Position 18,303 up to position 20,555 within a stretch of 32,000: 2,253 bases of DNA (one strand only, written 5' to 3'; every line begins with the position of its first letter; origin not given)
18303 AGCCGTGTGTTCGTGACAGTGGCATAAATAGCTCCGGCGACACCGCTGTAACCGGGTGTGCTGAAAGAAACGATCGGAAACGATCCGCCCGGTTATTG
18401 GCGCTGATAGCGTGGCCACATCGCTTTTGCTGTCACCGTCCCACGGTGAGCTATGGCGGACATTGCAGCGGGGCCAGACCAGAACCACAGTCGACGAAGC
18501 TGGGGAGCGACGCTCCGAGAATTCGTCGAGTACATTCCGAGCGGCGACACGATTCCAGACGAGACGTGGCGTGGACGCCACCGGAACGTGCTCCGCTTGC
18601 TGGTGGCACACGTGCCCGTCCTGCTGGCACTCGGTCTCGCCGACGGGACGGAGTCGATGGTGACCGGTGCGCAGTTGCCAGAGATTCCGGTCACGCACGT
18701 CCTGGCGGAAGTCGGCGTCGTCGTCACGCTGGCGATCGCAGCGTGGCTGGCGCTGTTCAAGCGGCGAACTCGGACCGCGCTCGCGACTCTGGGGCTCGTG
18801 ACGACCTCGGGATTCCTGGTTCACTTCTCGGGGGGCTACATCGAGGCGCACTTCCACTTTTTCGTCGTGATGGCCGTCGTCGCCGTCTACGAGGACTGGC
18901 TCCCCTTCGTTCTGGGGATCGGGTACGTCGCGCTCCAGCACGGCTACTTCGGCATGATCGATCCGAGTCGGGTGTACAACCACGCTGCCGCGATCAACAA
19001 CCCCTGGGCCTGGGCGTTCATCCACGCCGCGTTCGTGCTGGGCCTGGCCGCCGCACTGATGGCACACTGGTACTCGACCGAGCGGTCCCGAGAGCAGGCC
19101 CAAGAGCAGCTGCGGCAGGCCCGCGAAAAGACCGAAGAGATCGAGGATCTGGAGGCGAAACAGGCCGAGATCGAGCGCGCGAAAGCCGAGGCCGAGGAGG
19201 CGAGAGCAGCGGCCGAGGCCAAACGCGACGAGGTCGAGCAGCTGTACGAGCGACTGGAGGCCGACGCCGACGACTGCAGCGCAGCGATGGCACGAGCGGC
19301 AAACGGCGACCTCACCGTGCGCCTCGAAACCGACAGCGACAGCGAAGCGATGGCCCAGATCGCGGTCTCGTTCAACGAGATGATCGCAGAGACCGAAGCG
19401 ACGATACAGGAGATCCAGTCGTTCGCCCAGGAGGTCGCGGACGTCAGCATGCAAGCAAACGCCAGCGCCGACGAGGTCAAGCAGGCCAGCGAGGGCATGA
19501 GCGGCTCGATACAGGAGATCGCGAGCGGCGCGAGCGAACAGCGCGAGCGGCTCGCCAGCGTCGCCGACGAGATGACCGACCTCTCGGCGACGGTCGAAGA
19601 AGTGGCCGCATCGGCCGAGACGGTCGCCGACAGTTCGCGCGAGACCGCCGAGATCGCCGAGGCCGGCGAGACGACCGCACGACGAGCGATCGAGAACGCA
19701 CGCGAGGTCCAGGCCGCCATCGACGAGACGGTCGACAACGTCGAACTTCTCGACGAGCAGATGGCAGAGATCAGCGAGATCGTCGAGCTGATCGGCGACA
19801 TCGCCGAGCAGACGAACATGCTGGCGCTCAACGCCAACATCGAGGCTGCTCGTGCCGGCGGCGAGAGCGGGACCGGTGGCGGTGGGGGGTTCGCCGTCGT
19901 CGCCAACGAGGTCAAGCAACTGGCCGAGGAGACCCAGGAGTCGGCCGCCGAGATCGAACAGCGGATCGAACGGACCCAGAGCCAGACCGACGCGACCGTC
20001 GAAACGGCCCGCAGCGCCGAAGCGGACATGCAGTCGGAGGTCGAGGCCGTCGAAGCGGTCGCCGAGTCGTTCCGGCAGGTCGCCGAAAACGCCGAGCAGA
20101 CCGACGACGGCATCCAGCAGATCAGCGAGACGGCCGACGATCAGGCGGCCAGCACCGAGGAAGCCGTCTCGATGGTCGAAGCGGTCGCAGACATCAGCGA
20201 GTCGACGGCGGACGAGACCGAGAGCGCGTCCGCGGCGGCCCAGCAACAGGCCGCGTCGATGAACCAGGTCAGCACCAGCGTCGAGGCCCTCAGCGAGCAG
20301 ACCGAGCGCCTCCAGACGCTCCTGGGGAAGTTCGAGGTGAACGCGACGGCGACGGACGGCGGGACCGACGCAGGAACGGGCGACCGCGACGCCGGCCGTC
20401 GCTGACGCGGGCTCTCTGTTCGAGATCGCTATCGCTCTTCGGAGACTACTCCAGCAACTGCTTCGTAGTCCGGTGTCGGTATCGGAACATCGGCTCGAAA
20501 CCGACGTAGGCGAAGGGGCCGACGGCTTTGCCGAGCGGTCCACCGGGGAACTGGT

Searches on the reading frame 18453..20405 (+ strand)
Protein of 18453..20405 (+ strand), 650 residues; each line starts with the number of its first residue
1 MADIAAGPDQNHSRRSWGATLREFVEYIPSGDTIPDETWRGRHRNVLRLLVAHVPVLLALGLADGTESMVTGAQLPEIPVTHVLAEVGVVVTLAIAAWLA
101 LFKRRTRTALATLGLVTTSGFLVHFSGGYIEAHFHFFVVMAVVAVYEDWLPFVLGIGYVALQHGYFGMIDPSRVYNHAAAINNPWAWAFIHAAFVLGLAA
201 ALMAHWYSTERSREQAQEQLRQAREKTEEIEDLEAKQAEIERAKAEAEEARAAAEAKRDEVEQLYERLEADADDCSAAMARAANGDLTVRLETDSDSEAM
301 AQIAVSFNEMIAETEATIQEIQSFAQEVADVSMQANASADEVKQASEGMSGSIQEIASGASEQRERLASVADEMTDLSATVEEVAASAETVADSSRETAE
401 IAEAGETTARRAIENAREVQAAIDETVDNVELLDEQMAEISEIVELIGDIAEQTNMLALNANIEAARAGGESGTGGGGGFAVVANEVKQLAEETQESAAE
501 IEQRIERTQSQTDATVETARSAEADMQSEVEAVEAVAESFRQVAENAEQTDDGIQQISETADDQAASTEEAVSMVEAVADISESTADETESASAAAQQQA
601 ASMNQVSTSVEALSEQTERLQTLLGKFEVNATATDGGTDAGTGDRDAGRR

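Call 81: search_protein_families(library=pfam, max_evalue=0.001, proteins=[window:18453-20405:+])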
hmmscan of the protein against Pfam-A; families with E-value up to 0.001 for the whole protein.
window:18453-20405:+ (650 aa): 3 families
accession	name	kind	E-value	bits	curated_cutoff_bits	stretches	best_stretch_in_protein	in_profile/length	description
PF00015.26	MCPsignal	-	1.9e-35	122.7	34.6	1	408-581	3-171/172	Methyl-accepting chemotaxis protein (MCP) signalling domain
PF06103.16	DUF948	-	3.4e-05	24.4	37.2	1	481-549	18-86/89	Bacterial protein of unknown function (DUF948)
PF00672.30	HAMP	-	0.00077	20.2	25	1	276-314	14-51/53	HAMP domain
